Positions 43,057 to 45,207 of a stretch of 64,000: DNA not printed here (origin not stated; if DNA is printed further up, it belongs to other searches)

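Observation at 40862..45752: Roughly 5-kb insertion between jag/khpB and mnmE: AraC/GyrI regulator, decayed spacer, then an operon of transglutaminase-like protease, HerA/VirB4-clade ATPase and a coupled Cys-rich protein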

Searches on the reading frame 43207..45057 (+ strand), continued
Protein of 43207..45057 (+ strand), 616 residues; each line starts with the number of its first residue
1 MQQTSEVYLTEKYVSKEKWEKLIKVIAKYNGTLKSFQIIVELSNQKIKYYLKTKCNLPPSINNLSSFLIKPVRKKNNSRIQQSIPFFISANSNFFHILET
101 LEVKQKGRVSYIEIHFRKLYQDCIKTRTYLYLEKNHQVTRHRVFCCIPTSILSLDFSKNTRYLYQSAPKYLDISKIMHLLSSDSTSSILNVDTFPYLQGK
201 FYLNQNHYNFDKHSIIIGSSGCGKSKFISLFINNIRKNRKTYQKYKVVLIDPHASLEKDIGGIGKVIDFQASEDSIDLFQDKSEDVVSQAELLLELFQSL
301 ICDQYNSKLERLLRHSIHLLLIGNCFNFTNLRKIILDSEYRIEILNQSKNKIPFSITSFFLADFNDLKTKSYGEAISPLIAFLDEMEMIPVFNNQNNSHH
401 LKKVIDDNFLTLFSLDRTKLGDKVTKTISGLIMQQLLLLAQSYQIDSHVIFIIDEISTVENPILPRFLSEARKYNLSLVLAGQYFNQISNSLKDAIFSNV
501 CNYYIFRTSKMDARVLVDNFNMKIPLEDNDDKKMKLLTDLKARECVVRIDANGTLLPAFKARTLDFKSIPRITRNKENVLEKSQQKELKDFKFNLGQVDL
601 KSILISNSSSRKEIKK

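Call 23: search_protein_families(library=pfam, proteins=[L028:5956-6534:+, L079:5207-6454:+, L079:6444-7235:+, L079:7232-7918:+, L057:7320-7898:+, L052:3655-4011:+, L049:10616-11488:+, L043:3330-4259:+, L083:4752-5219:-, L084:7398-7880:-], max_evalue=0.01)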
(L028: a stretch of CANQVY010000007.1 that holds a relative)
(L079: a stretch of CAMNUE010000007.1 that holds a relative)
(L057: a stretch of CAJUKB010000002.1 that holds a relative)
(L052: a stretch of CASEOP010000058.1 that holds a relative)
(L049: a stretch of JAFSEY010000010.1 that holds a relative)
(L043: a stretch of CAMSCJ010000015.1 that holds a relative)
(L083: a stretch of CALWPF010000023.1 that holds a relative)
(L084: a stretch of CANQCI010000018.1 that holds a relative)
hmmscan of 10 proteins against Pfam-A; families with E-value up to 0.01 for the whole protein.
L028:5956-6534:+ (192 aa): 2 families
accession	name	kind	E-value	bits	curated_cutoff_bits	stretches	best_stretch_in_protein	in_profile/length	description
PF00881.29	Nitroreductase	-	3.3e-25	89.7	23.5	1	7-171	1-167/167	Nitroreductase family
PF14512.11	TM1586_NiRdase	-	2.6e-14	53.8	27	2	22-56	156-190/215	Putative TM nitroreductase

L079:5207-6454:+ (415 aa): 4 families
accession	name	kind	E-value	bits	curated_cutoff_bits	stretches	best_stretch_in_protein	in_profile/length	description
PF04055.27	Radical_SAM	-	4.6e-14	53.4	29.5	1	15-110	2-108/166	Radical SAM superfamily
PF00293.34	NUDIX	-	5e-11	43.2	21.1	1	278-396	6-127/134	NUDIX domain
PF13353.11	Fer4_12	-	1.9e-07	31.9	22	1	17-109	12-111/137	4Fe-4S single cluster domain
PF23145.1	Zf_2nd_IFT121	-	0.00016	21.7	25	1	58-85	2-29/45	IFT121, second zinc finger domain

L079:6444-7235:+ (263 aa): 2 families
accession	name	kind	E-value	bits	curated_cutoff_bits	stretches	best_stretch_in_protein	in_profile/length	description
PF13578.12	Methyltransf_24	-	1.7e-05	26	26.3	1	41-155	1-105/105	Methyltransferase domain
PF04989.18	RMNT_CmcI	-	0.0055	16.9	23.2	0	26-74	22-70/206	Rhamnosyl O-methyltransferase/CmcI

L079:7232-7918:+ (228 aa): 1 family
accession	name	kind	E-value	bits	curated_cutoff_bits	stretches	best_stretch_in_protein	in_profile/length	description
PF04973.17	NMN_transporter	-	1.2e-36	126.8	27.3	1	38-221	1-174/175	Nicotinamide mononucleotide transporter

L057:7320-7898:+ (192 aa): 1 family
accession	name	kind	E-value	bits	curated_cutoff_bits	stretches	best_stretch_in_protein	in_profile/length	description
PF01595.25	CNNM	-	0.0014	18.8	28.4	0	34-191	6-128/181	Cyclin M transmembrane N-terminal domain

L052:3655-4011:+ (118 aa): 2 families
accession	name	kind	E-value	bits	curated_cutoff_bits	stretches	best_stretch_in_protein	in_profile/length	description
PF00575.29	S1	-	1.3e-14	54.7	22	1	5-77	2-74/74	S1 RNA binding domain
PF21543.3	CvfB_2nd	-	0.00067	20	27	1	11-77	17-75/76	Virulence regulatory factor CvfB, second domain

L049:10616-11488:+ (290 aa): 0 families

L043:3330-4259:+ (309 aa): 1 family
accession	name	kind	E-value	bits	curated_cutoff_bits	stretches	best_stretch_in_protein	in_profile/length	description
PF01841.26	Transglut_core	-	6.8e-08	33.2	23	1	116-174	53-108/108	Transglutaminase-like superfamily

L083:4752-5219:- (155 aa): 3 families
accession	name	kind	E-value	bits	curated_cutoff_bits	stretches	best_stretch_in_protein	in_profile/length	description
PF04545.22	Sigma70_r4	-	2.1e-06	27.6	24.1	1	111-151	9-49/50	Sigma-70, region 4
PF04297.20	UPF0122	-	5.1e-06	27.1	22.7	1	107-150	18-61/101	Putative helix-turn-helix protein, YlxM / p13 like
PF08281.18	Sigma70_r4_2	-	0.00025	21.1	25.7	1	114-150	18-54/54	Sigma-70, region 4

L084:7398-7880:- (160 aa): 1 family
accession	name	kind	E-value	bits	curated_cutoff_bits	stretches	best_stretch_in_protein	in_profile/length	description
PF24703.2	DUF7666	-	2.6e-09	37.9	27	1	2-100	1-93/95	Domain of unknown function (DUF7666)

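Call 26: find_encoding_contigs(protein=P0003, flank=8000, max_places=1)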
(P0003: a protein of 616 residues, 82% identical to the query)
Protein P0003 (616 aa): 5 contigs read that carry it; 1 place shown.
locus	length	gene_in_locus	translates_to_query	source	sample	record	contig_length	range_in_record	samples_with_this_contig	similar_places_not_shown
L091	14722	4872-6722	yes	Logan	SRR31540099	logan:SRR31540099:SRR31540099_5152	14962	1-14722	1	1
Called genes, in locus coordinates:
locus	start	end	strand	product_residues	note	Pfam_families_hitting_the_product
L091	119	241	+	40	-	PF00468:Ribosomal_L34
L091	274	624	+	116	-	PF00825:Ribonuclease_P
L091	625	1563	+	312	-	PF02096:60KD_IMP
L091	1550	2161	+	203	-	PF01424:R3H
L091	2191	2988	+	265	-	PF00165:HTH_AraC (faint), PF12833:HTH_18, PF06445:GyrI-like, PF14526:Cass2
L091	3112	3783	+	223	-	-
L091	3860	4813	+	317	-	PF01841:Transglut_core (weak)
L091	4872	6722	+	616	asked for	PF10412:TrwB_AAD_bind (faint)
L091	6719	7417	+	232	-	-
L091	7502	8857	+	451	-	PF10396:TrmE_N, PF00350:Dynamin_N (faint), PF12631:MnmE_helical, PF00009:GTP_EFTU (faint), PF00071:Ras (faint), PF01926:MMR_HSR1, PF02421:FeoB_N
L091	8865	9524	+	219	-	PF07722:Peptidase_C26, PF00117:GATase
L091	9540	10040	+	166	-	-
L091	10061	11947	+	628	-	PF00890:FAD_binding_2 (faint), PF01134:GIDA, PF07992:Pyr_redox_2 (faint), PF21680:GIDA_C_1st, PF13932:SAM_GIDA_C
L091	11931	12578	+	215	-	PF02527:GidB, PF05175:MTS (weak), PF13847:Methyltransf_31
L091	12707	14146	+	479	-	PF02195:ParB_N, PF17762:HTH_ParB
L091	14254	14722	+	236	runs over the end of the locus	?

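Call 27: find_encoding_contigs(protein=P0004, flank=8000, max_places=1)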
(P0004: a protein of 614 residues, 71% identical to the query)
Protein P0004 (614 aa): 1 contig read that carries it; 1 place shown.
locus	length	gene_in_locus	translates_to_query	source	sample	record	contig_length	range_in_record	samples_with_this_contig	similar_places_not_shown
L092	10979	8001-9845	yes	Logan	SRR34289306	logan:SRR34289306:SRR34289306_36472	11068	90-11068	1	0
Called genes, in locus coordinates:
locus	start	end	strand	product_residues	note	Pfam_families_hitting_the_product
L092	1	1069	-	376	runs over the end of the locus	PF00712:DNA_pol3_beta, PF02767:DNA_pol3_beta_2 (weak), PF00712:DNA_pol3_beta (weak), PF02767:DNA_pol3_beta_2, PF02768:DNA_pol3_beta_3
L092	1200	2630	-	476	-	PF11638:DnaA_N, PF01695:IstB_IS21, PF00308:Bac_DnaA, PF00004:AAA (faint), PF08299:Bac_DnaA_C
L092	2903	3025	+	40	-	PF00468:Ribosomal_L34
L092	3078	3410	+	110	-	PF00825:Ribonuclease_P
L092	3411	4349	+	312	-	PF02096:60KD_IMP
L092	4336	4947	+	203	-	PF01424:R3H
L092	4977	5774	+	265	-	PF12833:HTH_18, PF06445:GyrI-like, PF14526:Cass2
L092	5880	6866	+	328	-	-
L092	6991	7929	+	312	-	PF01841:Transglut_core (faint)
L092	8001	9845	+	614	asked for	PF01935:DUF87 (weak), PF10412:TrwB_AAD_bind (faint)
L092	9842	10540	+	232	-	-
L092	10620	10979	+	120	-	?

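Call 28: find_encoding_contigs(protein=P0005, flank=8000, max_places=1)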
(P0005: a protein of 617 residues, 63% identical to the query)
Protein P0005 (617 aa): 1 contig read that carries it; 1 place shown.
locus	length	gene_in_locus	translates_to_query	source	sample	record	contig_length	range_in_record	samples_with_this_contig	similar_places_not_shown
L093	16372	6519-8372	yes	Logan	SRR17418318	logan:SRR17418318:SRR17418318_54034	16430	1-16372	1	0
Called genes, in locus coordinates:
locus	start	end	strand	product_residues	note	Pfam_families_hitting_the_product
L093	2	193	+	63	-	?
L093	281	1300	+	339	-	-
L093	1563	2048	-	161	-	-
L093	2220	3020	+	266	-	PF14526:Cass2 (faint), PF00165:HTH_AraC (faint), PF12833:HTH_18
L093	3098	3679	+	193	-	PF00881:Nitroreductase, PF14512:TM1586_NiRdase (weak)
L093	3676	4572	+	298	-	-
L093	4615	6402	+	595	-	PF00664:ABC_membrane, PF02463:SMC_N, PF09818:ABC_ATPase (faint), PF00005:ABC_tran, PF13304:AAA_21 (faint)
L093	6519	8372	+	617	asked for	PF01935:DUF87 (weak), PF10412:TrwB_AAD_bind (faint)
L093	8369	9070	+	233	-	-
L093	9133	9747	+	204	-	PF00081:Sod_Fe_N, PF02777:Sod_Fe_C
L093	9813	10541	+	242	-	PF14808:TMEM164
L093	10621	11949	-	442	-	PF03729:DUF308 (weak)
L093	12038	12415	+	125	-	PF01880:Desulfoferrodox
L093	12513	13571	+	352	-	-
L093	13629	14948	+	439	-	PF08486:SpoIID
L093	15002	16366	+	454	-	PF21799:MurD-like_N, PF08245:Mur_ligase_M, PF02875:Mur_ligase_C (weak)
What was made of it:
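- Closest known: Rob/MarA/SoxS-type xenobiotic regulons. Same: Nitroreductase and efflux genes join the operon in some genomes (calls 23, 28).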

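Call 30: search_dna_similar(query=window:43207-45057:+, collection=plasmids, mode=protein, max_evalue=0.001, max_rows=15)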
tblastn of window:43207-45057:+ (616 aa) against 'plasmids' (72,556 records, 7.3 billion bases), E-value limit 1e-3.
Records with a match: 42; places in all: 42; records where one place covers at least 80% of the query: 0.
Best place of each record, by identity: <60% 42.
By first word of the organism name: Bacillus 37; Staphylococcus 2; Sulfitobacter 1; Thermococcus 1; Rhodococcus 1.
By predicted mobility (MOB-suite, as given by PLSDB): mobilizable 33; non-mobilizable 8; conjugative 1.
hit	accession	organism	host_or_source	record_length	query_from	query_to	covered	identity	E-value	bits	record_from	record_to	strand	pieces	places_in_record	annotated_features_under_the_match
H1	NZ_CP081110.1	Sulfitobacter mediterraneus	-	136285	243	520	45%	24.7%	6e-11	74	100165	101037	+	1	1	type IV secretion system DNA-binding domain-containing protein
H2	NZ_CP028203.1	Bacillus subtilis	cell culture,Doenjang(Soybean paste)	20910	333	521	31%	24.2%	4e-5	55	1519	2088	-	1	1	TraM recognition domain-containing protein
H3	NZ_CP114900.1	Bacillus subtilis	yak,whole organism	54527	333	521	31%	24.2%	4e-5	55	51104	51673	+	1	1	TraM recognition domain-containing protein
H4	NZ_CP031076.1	Bacillus mycoides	cell culture,soil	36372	391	518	21%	31.3%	6e-6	57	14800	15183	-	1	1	ATP-binding protein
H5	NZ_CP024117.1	Bacillus cytotoxicus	Mashed potatoes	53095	391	516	20%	31.8%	3e-7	62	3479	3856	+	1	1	hypothetical protein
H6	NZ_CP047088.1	Bacillus paranthracis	vomit from a food poisoning case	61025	391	516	20%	31.8%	3e-7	62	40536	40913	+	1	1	ATP-binding protein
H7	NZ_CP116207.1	Bacillus paranthracis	rice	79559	391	516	20%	31.8%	3e-7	61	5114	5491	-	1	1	nucleoporin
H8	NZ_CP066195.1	Bacillus cytotoxicus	Whole organism,Potato flake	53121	391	516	20%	31.8%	3e-7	61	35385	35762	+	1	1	ATP-binding protein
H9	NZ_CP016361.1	Bacillus cereus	cell culture,Korean fermented food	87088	391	516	20%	31.8%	4e-7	61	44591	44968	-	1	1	hypothetical protein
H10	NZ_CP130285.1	Bacillus cereus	sediment,marine sediments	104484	391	516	20%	31.8%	4e-7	61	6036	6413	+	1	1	ATP-binding protein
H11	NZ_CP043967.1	Bacillus cereus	Shinkaia crosnieri,tissue sample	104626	391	516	20%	31.8%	4e-7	61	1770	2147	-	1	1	ATP-binding protein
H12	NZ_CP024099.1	Bacillus cytotoxicus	Mashed potatoes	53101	391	516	20%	31.8%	4e-7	61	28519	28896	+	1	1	ATP-binding protein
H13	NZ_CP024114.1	Bacillus cytotoxicus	Mashed potatoes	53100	391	516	20%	31.8%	4e-7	61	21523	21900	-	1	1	ATP-binding protein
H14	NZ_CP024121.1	Bacillus cytotoxicus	Mashed potatoes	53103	391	516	20%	31.8%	4e-7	61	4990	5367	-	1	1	ATP-binding protein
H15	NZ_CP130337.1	Bacillus cereus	metagenomic assembly,Wenzhou, China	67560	391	516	20%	31.8%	4e-7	61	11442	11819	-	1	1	nucleoporin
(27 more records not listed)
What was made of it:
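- There are weak similarities to plasmid T4CP genes at 24-32% identity over part of the protein (call 30).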

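Call 33: search_dna_similar(query=window:43207-45057:+, collection=phages, mode=protein, max_evalue=0.001, max_rows=10)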
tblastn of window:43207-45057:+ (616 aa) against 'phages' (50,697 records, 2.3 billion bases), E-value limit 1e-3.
No match.

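Call 37: search_protein_representatives(alignment_id=A1)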
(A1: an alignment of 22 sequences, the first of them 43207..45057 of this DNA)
Query: 22 sequences, 617 profile positions. Proteins with E-value up to 0.001 (for the whole library): 4142; up to 1e-10: 1003; up to 1e-30: 144. The best 150 are listed.
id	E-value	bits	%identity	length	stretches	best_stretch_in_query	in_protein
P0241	2.1e-238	809.4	-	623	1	4-616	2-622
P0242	6.4e-215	731.8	-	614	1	1-612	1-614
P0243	2.6e-213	726.6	-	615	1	1-615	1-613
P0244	6.8e-213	725.2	-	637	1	1-613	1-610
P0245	8.1e-208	708.4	-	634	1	2-616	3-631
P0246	1.7e-207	707.3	-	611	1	1-614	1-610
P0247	3.6e-201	686.4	-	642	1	5-595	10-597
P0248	2.6e-199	680.3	-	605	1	6-616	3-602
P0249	5.1e-197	672.7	-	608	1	6-616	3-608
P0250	2.7e-194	663.7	-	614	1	3-615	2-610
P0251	8.4e-194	662.1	-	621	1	1-615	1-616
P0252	6.4e-192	655.9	-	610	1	1-613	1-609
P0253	3.8e-189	646.7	-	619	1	1-611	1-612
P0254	1.5e-183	628.2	-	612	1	4-614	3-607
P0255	3.2e-181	620.5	-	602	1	1-615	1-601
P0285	4.2e-141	488.0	-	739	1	1-587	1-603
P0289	8.0e-135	467.3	-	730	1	3-565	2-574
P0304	1.3e-106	374.1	-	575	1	6-565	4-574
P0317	1.6e-83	297.8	-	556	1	4-565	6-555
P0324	5.7e-73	263.0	-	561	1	11-566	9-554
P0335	2.5e-63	231.1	-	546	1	59-565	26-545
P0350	5.8e-50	187.0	-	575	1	9-563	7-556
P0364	4.2e-44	167.6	-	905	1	139-565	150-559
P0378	7.2e-37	143.7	-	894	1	206-557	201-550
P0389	2.0e-28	115.8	-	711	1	156-566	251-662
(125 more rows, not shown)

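Call 38: search_protein_families(library=pfam, proteins=[P0285, P0289, P0304, P0317, P0324, P0335, P0350, P0364, P0378, P0389], max_evalue=0.001)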
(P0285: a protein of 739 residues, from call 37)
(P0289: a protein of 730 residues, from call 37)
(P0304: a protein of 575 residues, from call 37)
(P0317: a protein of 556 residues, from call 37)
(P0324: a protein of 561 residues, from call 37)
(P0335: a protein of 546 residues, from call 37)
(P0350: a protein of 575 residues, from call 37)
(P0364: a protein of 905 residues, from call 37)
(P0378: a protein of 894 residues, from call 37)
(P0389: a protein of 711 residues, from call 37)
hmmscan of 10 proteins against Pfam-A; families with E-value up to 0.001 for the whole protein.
P0285 (739 aa): 6 families
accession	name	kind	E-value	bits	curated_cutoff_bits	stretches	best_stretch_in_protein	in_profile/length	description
PF01935.23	DUF87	-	4.6e-09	37.1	23.2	1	215-257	22-61/220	Helicase HerA, central domain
PF10412.15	TrwB_AAD_bind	-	1.4e-07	31.2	20.5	0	213-262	12-57/387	Type IV secretion-system coupling protein DNA-binding domain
PF13604.12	AAA_30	-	8e-06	26.1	27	0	218-271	20-71/191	AAA domain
PF01580.24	FtsK_SpoIIIE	-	1.5e-05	25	24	1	203-257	28-80/221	FtsK/SpoIIIE family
PF12696.13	TraG-D_C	-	6.4e-05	23.3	22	1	455-522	2-74/126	TraM recognition site of TraD and TraG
PF13245.12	AAA_19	-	0.0004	21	25.1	0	217-478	12-115/134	AAA domain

P0289 (730 aa): 6 families
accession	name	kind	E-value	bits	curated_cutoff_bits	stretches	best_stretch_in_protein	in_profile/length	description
PF10412.15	TrwB_AAD_bind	-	2.4e-09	37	20.5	1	214-513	15-316/387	Type IV secretion-system coupling protein DNA-binding domain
PF01935.23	DUF87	-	3.1e-08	34.4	23.2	1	212-339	21-142/220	Helicase HerA, central domain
PF13401.12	AAA_22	-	4.1e-05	24.4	27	0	216-289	7-79/130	AAA domain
PF13604.12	AAA_30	-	0.00024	21.4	27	0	427-479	73-121/191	AAA domain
PF24883.2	NPHP3_N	-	0.00029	21.5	24.8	0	218-306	26-120/164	Nephrocystin 3, N-terminal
PF00005.33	ABC_tran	-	0.00058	20.9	25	0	216-286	13-75/137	ABC transporter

P0304 (575 aa): 4 families
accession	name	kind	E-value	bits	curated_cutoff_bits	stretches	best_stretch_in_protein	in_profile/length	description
PF01935.23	DUF87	-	1e-10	42.5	23.2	1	206-257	15-62/220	Helicase HerA, central domain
PF10412.15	TrwB_AAD_bind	-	3.9e-07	29.7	20.5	0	215-268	15-64/387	Type IV secretion-system coupling protein DNA-binding domain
PF13401.12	AAA_22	-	0.00023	21.9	27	0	216-297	6-75/130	AAA domain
PF13604.12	AAA_30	-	0.00066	19.9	27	0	215-257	18-56/191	AAA domain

P0317 (556 aa): 3 families
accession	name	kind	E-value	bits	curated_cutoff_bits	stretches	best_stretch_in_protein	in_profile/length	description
PF01935.23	DUF87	-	2.2e-09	38.2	23.2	1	196-424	12-218/220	Helicase HerA, central domain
PF10412.15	TrwB_AAD_bind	-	8.2e-08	32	20.5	1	207-495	14-303/387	Type IV secretion-system coupling protein DNA-binding domain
PF04851.21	ResIII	-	0.00023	21.5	22.5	1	203-263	20-78/164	Type III restriction enzyme, res subunit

P0324 (561 aa): 3 families
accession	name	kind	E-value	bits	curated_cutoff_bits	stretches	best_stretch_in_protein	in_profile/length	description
PF01935.23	DUF87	-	1.7e-07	32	23.2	1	198-240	22-62/220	Helicase HerA, central domain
PF10412.15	TrwB_AAD_bind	-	1.2e-06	28.2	20.5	1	200-491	16-314/387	Type IV secretion-system coupling protein DNA-binding domain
PF13401.12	AAA_22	-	0.00032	21.4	27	0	199-229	5-33/130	AAA domain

P0335 (546 aa): 1 family
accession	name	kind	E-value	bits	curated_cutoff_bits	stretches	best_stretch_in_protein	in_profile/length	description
PF01935.23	DUF87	-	3.6e-09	37.5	23.2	1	176-406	8-219/220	Helicase HerA, central domain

P0350 (575 aa): 3 families
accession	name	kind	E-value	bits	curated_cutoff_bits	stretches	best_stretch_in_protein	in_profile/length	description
PF01935.23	DUF87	-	5.7e-10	40.1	23.2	1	202-280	22-93/220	Helicase HerA, central domain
PF02534.20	T4SS-DNA_transf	-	9e-05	21.9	20.1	0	433-505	302-381/468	Type IV secretory system Conjugative DNA transfer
PF10412.15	TrwB_AAD_bind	-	0.00047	19.6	20.5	0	203-289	15-100/387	Type IV secretion-system coupling protein DNA-binding domain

P0364 (905 aa): 2 families
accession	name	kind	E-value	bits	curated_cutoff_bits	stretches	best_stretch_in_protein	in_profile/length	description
PF01935.23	DUF87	-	1.2e-10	42.3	23.2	1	200-319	14-133/220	Helicase HerA, central domain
PF10412.15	TrwB_AAD_bind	-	2.3e-05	23.9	20.5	0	211-254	16-57/387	Type IV secretion-system coupling protein DNA-binding domain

P0378 (894 aa): 3 families
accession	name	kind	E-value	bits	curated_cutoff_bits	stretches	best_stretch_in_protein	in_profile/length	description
PF10412.15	TrwB_AAD_bind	-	1.8e-09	37.4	20.5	1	206-270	15-72/387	Type IV secretion-system coupling protein DNA-binding domain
PF01935.23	DUF87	-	1.5e-07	32.2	23.2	1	193-323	9-100/220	Helicase HerA, central domain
PF01580.24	FtsK_SpoIIIE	-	4.8e-05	23.3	24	1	197-247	30-81/221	FtsK/SpoIIIE family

P0389 (711 aa): 4 families
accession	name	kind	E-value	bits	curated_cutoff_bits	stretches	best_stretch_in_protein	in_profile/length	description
PF01935.23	DUF87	-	1.1e-10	42.5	23.2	1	304-516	24-203/220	Helicase HerA, central domain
PF10412.15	TrwB_AAD_bind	-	8.3e-09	35.2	20.5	1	302-611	14-309/387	Type IV secretion-system coupling protein DNA-binding domain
PF13401.12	AAA_22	-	1.4e-05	25.8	27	0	303-351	5-54/130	AAA domain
PF12696.13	TraG-D_C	-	3.4e-05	24.2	22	1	553-614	2-67/126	TraM recognition site of TraD and TraG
